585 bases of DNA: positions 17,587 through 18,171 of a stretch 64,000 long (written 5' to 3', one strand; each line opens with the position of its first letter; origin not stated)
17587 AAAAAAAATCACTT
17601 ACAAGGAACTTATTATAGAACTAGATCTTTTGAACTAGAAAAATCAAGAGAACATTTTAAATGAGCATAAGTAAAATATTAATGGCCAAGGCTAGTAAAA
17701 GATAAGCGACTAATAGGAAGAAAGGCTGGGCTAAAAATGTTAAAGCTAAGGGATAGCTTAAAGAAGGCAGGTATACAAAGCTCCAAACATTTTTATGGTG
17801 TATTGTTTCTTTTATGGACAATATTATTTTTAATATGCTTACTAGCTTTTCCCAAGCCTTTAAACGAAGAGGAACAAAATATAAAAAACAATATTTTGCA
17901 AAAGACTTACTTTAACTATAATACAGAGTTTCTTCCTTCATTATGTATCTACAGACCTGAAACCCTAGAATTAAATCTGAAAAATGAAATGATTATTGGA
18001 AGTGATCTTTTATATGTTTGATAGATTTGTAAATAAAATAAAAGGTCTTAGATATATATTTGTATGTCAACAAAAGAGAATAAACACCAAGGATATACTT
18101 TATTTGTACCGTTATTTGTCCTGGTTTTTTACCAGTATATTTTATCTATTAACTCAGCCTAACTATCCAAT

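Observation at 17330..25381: Candidate c-di-GMP-gated, two-component-controlled, surface-anchored TasA-type fibre locus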

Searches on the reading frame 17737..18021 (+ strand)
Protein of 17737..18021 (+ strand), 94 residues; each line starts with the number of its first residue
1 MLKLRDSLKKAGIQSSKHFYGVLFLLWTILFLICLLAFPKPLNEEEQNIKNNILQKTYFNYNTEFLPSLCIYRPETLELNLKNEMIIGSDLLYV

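Call 4: search_protein_families(library=pfam, proteins=[window:17737-18021:+], max_evalue=0.1)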
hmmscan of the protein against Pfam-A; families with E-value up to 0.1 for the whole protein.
window:17737-18021:+ (94 aa): 1 family
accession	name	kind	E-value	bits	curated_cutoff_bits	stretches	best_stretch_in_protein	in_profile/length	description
PF03617.18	IBV_3A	-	0.042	14.3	25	1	13-38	2-27/57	IBV 3A protein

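Call 5: search_protein_families(library=ncbifam, proteins=[window:17737-18021:+], max_evalue=0.1)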
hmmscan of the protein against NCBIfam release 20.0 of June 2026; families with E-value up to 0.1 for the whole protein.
window:17737-18021:+ (94 aa): 1 family
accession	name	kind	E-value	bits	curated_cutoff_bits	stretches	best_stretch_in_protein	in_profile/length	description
NF011773.0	PRK15233.1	exception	0.002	17.6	352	1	30-80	120-168/250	SEF14/SEF18 fimbria chaperone SefB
